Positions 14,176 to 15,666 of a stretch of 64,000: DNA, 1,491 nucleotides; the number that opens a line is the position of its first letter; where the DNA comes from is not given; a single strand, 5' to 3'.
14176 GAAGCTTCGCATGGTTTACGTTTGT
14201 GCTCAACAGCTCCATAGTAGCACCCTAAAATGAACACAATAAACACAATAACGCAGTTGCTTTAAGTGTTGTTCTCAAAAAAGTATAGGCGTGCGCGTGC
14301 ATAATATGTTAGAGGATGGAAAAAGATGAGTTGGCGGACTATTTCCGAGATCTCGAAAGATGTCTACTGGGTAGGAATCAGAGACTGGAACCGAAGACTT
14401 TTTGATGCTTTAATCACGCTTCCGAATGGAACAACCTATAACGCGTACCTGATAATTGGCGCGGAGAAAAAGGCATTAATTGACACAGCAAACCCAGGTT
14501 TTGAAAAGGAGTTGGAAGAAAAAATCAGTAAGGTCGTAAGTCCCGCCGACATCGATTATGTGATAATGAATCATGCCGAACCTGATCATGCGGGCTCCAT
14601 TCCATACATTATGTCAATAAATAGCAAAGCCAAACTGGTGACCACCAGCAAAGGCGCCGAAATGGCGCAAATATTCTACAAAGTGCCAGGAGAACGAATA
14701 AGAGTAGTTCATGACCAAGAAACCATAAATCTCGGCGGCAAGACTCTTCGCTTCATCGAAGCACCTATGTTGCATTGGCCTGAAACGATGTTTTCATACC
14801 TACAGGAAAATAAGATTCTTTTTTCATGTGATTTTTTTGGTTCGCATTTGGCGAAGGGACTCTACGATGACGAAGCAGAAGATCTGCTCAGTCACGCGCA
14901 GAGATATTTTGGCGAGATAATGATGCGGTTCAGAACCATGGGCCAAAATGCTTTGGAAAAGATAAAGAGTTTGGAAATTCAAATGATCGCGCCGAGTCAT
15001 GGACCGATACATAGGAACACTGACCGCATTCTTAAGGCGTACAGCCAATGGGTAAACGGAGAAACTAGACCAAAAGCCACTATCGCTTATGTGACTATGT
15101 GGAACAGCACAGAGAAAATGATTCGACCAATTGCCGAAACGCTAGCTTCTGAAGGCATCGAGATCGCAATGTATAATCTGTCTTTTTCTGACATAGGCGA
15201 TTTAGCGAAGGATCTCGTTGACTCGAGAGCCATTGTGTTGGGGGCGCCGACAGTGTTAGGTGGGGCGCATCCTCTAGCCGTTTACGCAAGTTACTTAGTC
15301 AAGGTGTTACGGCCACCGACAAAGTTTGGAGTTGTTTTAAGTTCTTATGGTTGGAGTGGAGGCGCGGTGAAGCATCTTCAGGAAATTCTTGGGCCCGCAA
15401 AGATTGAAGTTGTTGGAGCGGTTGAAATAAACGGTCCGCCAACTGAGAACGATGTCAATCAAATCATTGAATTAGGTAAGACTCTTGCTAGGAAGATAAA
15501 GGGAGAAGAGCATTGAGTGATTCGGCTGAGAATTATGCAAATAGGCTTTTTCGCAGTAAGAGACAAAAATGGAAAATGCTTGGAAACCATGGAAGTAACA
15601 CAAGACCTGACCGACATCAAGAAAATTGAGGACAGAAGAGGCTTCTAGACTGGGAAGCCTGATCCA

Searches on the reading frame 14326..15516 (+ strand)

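Call 86: search_protein_families(library=ncbifam, proteins=[window:14326-15516:+], max_evalue=0.00001)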
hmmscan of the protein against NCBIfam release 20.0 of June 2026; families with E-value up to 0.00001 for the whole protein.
window:14326-15516:+ (396 aa): 9 families
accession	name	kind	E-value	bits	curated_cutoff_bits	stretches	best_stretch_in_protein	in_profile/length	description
NF008887.0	PRK11921.1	equivalog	6.6e-81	272.2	635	1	8-392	4-396/396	anaerobic nitric oxide reductase flavorubredoxin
NF003954.0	PRK05452.1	equivalog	4.1e-67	227.1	711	1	9-391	5-396/479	anaerobic nitric oxide reductase flavorubredoxin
NF000059.1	tet_redox_37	exception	6.3e-09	36.5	225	1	193-267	3-78/108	tetracycline resistance NADPH-dependent oxidoreductase Tet(37)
NF033105.1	bla_subclass_B3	equivalog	1.6e-08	34.2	240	1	39-145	24-142/257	subclass B3 metallo-beta-lactamase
TIGR04559.1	SoxH_rel_PQQ_2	hypoth_equivalog_domain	4.3e-08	32.9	280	0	35-90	27-83/283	quinoprotein relay system zinc metallohydrolase 2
NF000469.2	CAR_gen_B3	exception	1.4e-07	30.9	500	1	39-115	75-151/311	CAR family subclass B3 metallo-beta-lactamase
NF012229.1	bla_class_B_core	domain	2.1e-07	31.2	100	1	39-144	16-123/139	metallo-beta-lactamase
NF045584.1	cas14_MBL_CASP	equivalog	6.3e-07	28.1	800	1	41-117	17-92/612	type VII CRISPR-associated protein Cas14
TIGR01753.1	flav_short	equivalog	2.1e-06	28.3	123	1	252-388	2-140/140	flavodoxin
